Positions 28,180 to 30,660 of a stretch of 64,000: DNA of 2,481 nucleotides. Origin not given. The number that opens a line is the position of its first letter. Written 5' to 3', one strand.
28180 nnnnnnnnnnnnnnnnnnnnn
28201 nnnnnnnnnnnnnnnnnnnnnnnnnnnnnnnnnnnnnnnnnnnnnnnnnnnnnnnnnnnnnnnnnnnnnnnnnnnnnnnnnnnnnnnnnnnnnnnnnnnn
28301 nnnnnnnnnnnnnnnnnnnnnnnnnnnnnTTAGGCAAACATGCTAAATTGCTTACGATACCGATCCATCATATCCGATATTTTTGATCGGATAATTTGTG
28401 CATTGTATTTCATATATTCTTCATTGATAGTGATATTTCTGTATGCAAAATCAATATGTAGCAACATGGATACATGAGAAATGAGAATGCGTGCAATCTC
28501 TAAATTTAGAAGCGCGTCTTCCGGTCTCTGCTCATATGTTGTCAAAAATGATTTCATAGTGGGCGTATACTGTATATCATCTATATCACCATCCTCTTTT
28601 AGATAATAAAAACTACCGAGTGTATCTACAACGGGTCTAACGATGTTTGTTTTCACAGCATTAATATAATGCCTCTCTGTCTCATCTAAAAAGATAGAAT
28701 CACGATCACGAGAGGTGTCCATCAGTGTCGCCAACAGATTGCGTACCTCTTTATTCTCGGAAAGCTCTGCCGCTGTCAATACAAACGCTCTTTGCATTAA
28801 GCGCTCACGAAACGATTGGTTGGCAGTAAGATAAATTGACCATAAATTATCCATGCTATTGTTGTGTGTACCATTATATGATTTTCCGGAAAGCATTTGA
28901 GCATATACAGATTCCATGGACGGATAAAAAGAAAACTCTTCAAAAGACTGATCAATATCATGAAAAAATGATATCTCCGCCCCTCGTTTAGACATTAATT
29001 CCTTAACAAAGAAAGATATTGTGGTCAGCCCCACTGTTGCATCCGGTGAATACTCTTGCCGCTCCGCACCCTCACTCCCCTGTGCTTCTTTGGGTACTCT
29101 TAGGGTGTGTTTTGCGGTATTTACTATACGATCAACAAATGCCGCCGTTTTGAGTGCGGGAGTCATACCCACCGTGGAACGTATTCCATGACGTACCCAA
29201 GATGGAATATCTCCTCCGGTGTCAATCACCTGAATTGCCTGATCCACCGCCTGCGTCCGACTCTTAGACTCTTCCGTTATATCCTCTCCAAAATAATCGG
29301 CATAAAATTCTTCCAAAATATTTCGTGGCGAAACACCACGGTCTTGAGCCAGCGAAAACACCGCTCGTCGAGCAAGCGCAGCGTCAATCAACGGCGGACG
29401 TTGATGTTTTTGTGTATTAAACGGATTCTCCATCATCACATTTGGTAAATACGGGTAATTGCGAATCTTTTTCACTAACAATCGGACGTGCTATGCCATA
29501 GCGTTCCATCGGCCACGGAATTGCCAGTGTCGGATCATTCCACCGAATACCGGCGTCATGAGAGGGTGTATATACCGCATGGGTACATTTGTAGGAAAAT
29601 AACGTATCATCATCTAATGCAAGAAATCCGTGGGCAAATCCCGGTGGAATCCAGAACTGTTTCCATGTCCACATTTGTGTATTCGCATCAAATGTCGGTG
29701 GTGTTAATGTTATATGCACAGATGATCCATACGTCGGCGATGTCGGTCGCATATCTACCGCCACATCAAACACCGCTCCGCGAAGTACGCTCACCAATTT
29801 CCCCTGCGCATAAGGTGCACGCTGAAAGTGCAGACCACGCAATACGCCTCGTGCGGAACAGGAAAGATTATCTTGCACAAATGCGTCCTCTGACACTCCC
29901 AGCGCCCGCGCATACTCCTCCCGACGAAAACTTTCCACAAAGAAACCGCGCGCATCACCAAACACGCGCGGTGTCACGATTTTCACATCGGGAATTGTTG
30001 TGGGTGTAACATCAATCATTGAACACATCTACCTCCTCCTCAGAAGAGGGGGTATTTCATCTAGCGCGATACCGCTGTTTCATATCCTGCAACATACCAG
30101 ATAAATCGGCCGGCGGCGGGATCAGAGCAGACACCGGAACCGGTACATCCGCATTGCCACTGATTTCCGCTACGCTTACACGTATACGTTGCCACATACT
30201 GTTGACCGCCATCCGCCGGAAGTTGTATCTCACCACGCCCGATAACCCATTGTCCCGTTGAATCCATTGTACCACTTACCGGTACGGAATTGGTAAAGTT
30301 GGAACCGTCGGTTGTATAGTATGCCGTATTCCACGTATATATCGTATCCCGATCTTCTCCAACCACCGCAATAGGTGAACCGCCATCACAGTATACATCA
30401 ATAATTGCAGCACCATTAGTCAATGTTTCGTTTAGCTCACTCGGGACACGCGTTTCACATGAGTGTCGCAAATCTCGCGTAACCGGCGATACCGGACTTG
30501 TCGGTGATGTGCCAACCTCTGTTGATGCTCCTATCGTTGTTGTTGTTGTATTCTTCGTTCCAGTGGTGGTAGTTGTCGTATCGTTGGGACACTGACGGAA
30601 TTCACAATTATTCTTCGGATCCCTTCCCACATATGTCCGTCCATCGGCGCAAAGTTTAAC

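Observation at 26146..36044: Tightly packed surface locus: rfbB - SGNH esterase - unknown - rfbC - giant beta-sandwich protein - DUF4012-like, with start/stop overlaps and only half of the dTDP-rhamnose pathway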

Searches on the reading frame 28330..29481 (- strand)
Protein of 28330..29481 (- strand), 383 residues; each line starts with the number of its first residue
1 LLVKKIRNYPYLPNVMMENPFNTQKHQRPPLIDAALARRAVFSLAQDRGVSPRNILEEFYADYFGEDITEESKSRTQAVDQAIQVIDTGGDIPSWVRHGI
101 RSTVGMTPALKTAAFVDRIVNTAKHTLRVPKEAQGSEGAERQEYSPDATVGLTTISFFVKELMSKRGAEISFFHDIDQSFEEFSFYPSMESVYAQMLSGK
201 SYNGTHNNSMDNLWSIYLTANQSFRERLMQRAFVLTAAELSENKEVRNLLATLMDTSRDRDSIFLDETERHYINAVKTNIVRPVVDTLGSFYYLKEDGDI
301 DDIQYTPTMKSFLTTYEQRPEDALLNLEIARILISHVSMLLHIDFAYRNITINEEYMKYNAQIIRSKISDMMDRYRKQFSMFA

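Call 4: search_protein_families(library=pfam, proteins=[window:28330-29481:-], max_evalue=0.01)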
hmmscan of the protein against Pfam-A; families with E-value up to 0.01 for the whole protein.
window:28330-29481:- (383 aa): 0 families

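Call 6: search_protein_families(library=ncbifam, proteins=[window:28330-29481:-], max_evalue=0.001)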
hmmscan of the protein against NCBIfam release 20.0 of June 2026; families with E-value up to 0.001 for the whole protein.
window:28330-29481:- (383 aa): 0 families

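Call 16: find_homologous_proteins(query=window:28333-29433:-, max_evalue=0.001)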
Query seq(367 aa) (367 aa): 1 proteins with E <= 0.001 among 2895 candidates.
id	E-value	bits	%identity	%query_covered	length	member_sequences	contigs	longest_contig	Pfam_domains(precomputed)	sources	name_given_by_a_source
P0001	9.0e-239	809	99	100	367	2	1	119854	-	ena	-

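Call 28: search_protein_representatives(protein=window:28330-29430:-)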
Query: 366 residues. Proteins with E-value up to 0.001 (for the whole library): 1; up to 1e-10: 1; up to 1e-30: 1. The best 1 are listed.
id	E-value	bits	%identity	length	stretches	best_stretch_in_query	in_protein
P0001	1.4e-238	807.1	99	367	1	1-366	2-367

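Call 57: predict_structure(protein=window:28330-29433:-)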
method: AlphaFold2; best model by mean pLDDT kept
length: 367 residues; sequences in the alignment: 1
mean_pLDDT: 41.6   pTM: 0.30
mean pLDDT of the five models: 41.6, 40.5, 40.2, 39.7, 37.7
residues with pLDDT >= 90: 1; 70-90: 33; 50-70: 35; < 50: 298
segments of 3 or more residues with pLDDT < 50: 1-17, 88-367
pLDDT, mean of each block of 10 residues (from residue 1): 32 43 63 80 81 62 82 72 56 36 36 35 37 35 34 31 31 32 28 29 30 32 33 35 34 37 38 35 33 37 38 40 33 35 40 40 30
secondary structure, 60 per line:
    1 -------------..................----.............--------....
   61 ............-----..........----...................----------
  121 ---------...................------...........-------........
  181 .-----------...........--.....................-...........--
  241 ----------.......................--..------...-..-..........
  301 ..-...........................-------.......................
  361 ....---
elements in order: H14-31 H36-48 H57-72 H78-87 H92-110 H130-148 H155-165 H173-181 H193-203 H206-226 H228-238 H251-273 H291-302 H304-330 H338-364

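Call 72: search_protein_families(library=padloc, proteins=[window:28330-29433:-], max_evalue=0.01)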
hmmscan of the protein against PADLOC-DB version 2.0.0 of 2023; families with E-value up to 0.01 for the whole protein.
window:28330-29433:- (367 aa): 0 families

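Call 73: search_protein_families(library=phrogs, proteins=[window:28330-29433:-], max_evalue=0.01)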
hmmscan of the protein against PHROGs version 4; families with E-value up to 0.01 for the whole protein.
window:28330-29433:- (367 aa): 0 families

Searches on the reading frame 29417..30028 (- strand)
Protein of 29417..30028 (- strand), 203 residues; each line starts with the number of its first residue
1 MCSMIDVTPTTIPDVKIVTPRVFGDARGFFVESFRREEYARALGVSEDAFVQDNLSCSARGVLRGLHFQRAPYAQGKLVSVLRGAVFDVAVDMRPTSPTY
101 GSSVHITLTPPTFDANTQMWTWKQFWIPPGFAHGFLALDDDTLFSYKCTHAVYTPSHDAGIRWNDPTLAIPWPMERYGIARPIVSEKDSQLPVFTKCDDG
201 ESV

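Call 4: search_protein_families(library=pfam, proteins=[window:29417-30028:-], max_evalue=0.01)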
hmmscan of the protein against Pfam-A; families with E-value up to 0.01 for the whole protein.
window:29417-30028:- (203 aa): 1 family
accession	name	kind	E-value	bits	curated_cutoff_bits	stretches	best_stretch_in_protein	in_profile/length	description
PF00908.23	dTDP_sugar_isom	-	2.1e-63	213.5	27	1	10-194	2-166/168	dTDP-4-dehydrorhamnose 3,5-epimerase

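Call 6: search_protein_families(library=ncbifam, proteins=[window:29417-30028:-], max_evalue=0.001)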
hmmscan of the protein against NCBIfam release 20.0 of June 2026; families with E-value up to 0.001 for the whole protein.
window:29417-30028:- (203 aa): 1 family
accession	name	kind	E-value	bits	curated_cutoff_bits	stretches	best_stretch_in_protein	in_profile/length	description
TIGR01221.1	rmlC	equivalog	7.3e-62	208.3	155.75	1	7-195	2-173/176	dTDP-4-dehydrorhamnose 3,5-epimerase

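Call 23: find_related_loci(query=window:29417-30028:-, collection=genome_contigs, flank=10000)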
Query window:29417-30028:- (203 aa) in genome_contigs; peptide patterns used: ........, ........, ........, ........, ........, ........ (x = any residue, [..] = any of these).
600 stretches matched a pattern (row limit reached: there are more); 401 encode a relative of the query (tblastn E <= 1e-3); the best 80 are kept; 80 distinct loci.
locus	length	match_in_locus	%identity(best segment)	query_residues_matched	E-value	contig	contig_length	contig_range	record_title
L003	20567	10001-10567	64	3-192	1e-77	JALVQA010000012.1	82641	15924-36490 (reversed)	MAG: Candidatus Moraniibacteriota bacterium isolate A3_metabat2_scaf2bin.005 A3_NODE_53_length_82641_cov_3.789296, whole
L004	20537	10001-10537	50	5-197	9e-55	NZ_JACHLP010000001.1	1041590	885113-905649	Roseateles oligotrophus strain S00239 Ga0436337_01, whole genome shotgun sequence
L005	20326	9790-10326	51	5-197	8e-55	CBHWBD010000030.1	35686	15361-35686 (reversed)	MAG TPA_asm: uncultured Comamonadaceae bacterium isolate ERR14722429_binner123_Refined_23 genome assembly, contig: ERZ27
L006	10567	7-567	48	1-201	3e-54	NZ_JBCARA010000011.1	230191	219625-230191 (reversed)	Roseateles sp. PN1 PN1_contig_11NODE_11_length_230191_cov_96.140891, whole genome shotgun sequence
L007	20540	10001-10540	52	4-197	1e-53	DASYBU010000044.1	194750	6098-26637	MAG TPA_asm: Burkholderiaceae bacterium isolate SMAG_U4915 k141_1697464, whole genome shotgun sequence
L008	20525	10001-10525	50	4-192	2e-53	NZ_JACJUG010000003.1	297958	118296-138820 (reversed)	Mitsuaria sp. WAJ17 NODE_3_length_297958_cov_33.677243, whole genome shotgun sequence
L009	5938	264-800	49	5-197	1e-53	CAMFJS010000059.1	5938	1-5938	MAG: uncultured Paucibacter sp. isolate SRR12456166_bin.9_metaWRAP_v1.3_MAG genome assembly, contig: ERZ12289973.2809, w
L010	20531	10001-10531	51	4-194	4e-53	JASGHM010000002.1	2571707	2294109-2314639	MAG: Piscinibacter sp. isolate 5N018 JMF-2111-06-0005.ont.bin.18_1, whole genome shotgun sequence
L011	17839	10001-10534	49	4-195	5e-53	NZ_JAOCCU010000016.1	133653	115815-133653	Mitsuaria sp. GD03876 16, whole genome shotgun sequence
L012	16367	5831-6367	49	5-197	1e-52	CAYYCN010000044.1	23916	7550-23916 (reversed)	MAG TPA_asm: uncultured Sphaerotilus sp. isolate SRP220891_co2_219 genome assembly, contig: NODE_3266_length_23916_cov_3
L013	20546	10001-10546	50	4-198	1e-52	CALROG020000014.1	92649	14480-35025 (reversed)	MAG: Ramlibacter sp. 2FC isolate JJ-K1D7-64-3-mx-bin572 genome assembly, contig: JJ-K1D7-64-C49, whole genome shotgun se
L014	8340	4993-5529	50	3-195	7e-53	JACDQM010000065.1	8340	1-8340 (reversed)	MAG: Roseateles sp. isolate Bin5 k141_4192, whole genome shotgun sequence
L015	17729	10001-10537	49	5-197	7e-53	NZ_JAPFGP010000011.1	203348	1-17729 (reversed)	Paucibacter sp. PLA-PC-4 NODE_11_length_203348_cov_51.793338, whole genome shotgun sequence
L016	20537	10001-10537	51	5-197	7e-53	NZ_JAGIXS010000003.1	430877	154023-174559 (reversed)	Pelomonas sp. V22 contig03, whole genome shotgun sequence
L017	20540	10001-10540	51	4-197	3e-52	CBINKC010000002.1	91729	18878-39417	MAG TPA_asm: uncultured Burkholderiaceae bacterium isolate SRR16817064_binner13_Refined_36 genome assembly, contig: ERZ2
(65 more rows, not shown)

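Call 27: search_protein_families(library=pfam, proteins=[L003:43-642:+, L003:918-1661:+, L003:1741-2553:+, L003:10727-13573:+, L003:14840-15331:+, L003:16589-18313:+, L003:18323-18709:+, L003:19054-20019:+, L003:5528-9985:+], max_evalue=0.001)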
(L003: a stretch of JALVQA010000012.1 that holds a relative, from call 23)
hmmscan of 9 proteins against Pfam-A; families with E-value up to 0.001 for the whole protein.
L003:43-642:+ (199 aa): 1 family
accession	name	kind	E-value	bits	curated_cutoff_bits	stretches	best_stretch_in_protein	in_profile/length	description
PF13328.12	HD_4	-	2.1e-07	31.3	27.2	1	54-126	17-87/156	HD domain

L003:918-1661:+ (247 aa): 3 families
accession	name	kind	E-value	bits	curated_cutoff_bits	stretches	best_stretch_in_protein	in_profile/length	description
PF13508.13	Acetyltransf_7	-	5.2e-07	30.4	27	1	71-129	5-60/84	Acetyltransferase (GNAT) domain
PF00583.31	Acetyltransf_1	-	1.1e-06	29.3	20.7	1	64-125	28-87/116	Acetyltransferase (GNAT) family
PF13673.13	Acetyltransf_10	-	0.00018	21.9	23.6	1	53-124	18-78/128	Acetyltransferase (GNAT) domain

L003:1741-2553:+ (270 aa): 1 family
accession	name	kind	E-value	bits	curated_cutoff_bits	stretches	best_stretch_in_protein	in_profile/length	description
PF24827.1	AstE_AspA_cat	-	2.9e-14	53.5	25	1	7-165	4-181/192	Succinylglutamate desuccinylase/Aspartoacylase catalytic domain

L003:10727-13573:+ (948 aa): 0 families

L003:14840-15331:+ (163 aa): 1 family
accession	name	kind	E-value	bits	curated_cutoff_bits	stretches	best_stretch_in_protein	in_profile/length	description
PF01258.23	zf-dskA_traR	-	2.9e-05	24.4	24.9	1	119-149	5-36/36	Prokaryotic dksA/traR C4-type zinc finger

L003:16589-18313:+ (574 aa): 0 families

L003:18323-18709:+ (128 aa): 5 families
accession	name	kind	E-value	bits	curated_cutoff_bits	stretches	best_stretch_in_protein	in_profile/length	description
PF00583.31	Acetyltransf_1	-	1.3e-11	45.2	20.7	1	30-94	50-116/116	Acetyltransferase (GNAT) family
PF13508.13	Acetyltransf_7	-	8.9e-10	39.3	27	1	30-95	17-83/84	Acetyltransferase (GNAT) domain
PF13673.13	Acetyltransf_10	-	2.1e-09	37.8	23.6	1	37-97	52-110/128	Acetyltransferase (GNAT) domain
PF14542.12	Acetyltransf_CG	-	1.2e-06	29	30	1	20-82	6-65/80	GCN5-related N-acetyl-transferase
PF13527.13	Acetyltransf_9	-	3.2e-06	27.6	25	1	31-95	63-125/127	Acetyltransferase (GNAT) domain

L003:19054-20019:+ (321 aa): 5 families
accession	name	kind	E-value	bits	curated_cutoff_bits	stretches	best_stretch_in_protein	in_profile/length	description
PF04321.23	RmlD_sub_bind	-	7.2e-65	219.3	27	1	5-319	2-283/287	RmlD substrate binding domain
PF01370.27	Epimerase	-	1.7e-18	67.4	20.9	1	6-245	1-227/240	NAD dependent epimerase/dehydratase family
PF07993.18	NAD_binding_4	-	1.5e-06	28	20.1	1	74-194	101-214/258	Male sterility protein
PF16363.11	GDP_Man_Dehyd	-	0.00011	22.2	27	0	38-112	58-133/332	GDP-mannose 4,6 dehydratase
PF02719.21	Polysacc_synt_2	-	0.00026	20.7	20.2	0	39-109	61-129/293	Polysaccharide biosynthesis protein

L003:5528-9985:+ (1485 aa): 0 families

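Call 72: search_protein_families(library=padloc, proteins=[L003:10727-13573:+, L003:16589-18313:+, L003:14840-15331:+], max_evalue=0.01)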
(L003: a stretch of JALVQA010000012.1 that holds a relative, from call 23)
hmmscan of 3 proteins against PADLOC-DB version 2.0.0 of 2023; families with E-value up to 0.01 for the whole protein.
L003:10727-13573:+ (948 aa): 0 families

L003:16589-18313:+ (574 aa): 0 families

L003:14840-15331:+ (163 aa): 2 families
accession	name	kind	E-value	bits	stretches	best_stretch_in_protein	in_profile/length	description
PDLC04526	PDC-M22B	-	0.0032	14.2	1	42-125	192-276/535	-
PDLC05073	PDC-S70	-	0.0085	14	0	78-133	41-96/162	-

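Call 73: search_protein_families(library=phrogs, proteins=[L003:10727-13573:+, L003:16589-18313:+], max_evalue=0.01)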
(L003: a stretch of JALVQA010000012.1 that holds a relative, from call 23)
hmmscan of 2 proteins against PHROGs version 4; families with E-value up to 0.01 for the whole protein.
L003:10727-13573:+ (948 aa): 0 families

L003:16589-18313:+ (574 aa): 0 families

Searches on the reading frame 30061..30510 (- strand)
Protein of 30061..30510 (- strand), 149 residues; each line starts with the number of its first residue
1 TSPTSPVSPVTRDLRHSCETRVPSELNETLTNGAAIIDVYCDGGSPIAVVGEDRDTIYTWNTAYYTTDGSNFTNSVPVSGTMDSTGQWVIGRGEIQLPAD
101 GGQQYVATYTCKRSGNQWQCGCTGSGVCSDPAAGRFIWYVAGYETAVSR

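Call 46: predict_structure(alignment_id=A1)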
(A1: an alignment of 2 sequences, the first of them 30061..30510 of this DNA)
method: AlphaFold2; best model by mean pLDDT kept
length: 149 residues; sequences in the alignment: 2
mean_pLDDT: 36.4   pTM: 0.28
mean pLDDT of the five models: 36.4, 36.1, 35.2, 34.8, 34.4
residues with pLDDT >= 90: 0; 70-90: 0; 50-70: 6; < 50: 143
segments of 3 or more residues with pLDDT < 50: 1-79, 84-87, 91-119, 121-149
pLDDT, mean of each block of 10 residues (from residue 1): 30 32 33 32 30 40 36 45 49 41 38 46 35 32 24
secondary structure, 60 per line:
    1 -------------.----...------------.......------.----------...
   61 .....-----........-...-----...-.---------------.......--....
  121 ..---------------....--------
elements in order: E19-21 E34-40 E58-65 E71-78 E80-82 E88-90 E108-114 E117-122 E138-141

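Call 68: search_solved_structures(query=A5, max_evalue=10)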
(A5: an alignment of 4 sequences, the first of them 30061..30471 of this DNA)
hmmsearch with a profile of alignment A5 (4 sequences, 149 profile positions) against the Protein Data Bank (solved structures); distinct sequences matched with E-value up to 10: 10.
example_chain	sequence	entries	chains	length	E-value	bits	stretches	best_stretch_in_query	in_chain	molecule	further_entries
1oof_A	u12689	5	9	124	0.078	16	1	69-138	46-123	odorant binding protein LUSH | lush | General odorant-binding protein lush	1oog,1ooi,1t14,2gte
1ooh_A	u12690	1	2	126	0.081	15.9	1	69-138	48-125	odorant binding protein LUSH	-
2qdi_A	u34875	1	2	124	0.11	15.5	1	69-138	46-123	General odorant-binding protein lush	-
3b7a_A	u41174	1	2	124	0.11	15.5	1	69-138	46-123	General odorant-binding protein lush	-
3b6x_A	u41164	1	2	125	0.11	15.4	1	69-138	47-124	General odorant-binding protein lush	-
3b87_A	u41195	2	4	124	0.2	14.7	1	69-138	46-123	General odorant-binding protein lush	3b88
3b86_A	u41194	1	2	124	0.2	14.6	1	69-138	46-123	General odorant-binding protein lush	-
1vl0_A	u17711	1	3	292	1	12.3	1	53-129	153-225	DTDP-4-dehydrorhamnose reductase, rfbD ortholog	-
9g8s_q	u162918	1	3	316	1.5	11.8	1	21-91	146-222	XkdQ-related protein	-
2ivw_A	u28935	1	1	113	1.5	11.8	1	72-105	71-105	PILP PILOT PROTEIN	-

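Call 69: search_protein_families(library=pfam, alignment_id=A5, max_evalue=10)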
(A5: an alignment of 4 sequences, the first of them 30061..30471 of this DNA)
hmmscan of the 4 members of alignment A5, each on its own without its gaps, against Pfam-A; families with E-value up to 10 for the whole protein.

A. member 1, window:30061-30471:- (136 aa): 0 families

B. families by the number of members that match (of 4 scanned): 2 families
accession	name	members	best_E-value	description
PF13290.12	CHB_HEX_C_1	1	0.041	Chitobiase/beta-hexosaminidase C-terminal domain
PF00299.24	Squash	1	0.53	Squash family serine protease inhibitor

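Call 70: find_related_loci(query=A5, collection=viral_contigs, flank=10000)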
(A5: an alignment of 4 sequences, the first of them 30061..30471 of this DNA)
Query A5 (136 aa) in viral_contigs; peptide patterns used: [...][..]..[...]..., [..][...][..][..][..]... (x = any residue, [..] = any of these).
117 stretches matched a pattern, but none encodes a relative of the query by tblastn (E <= 1e-3).
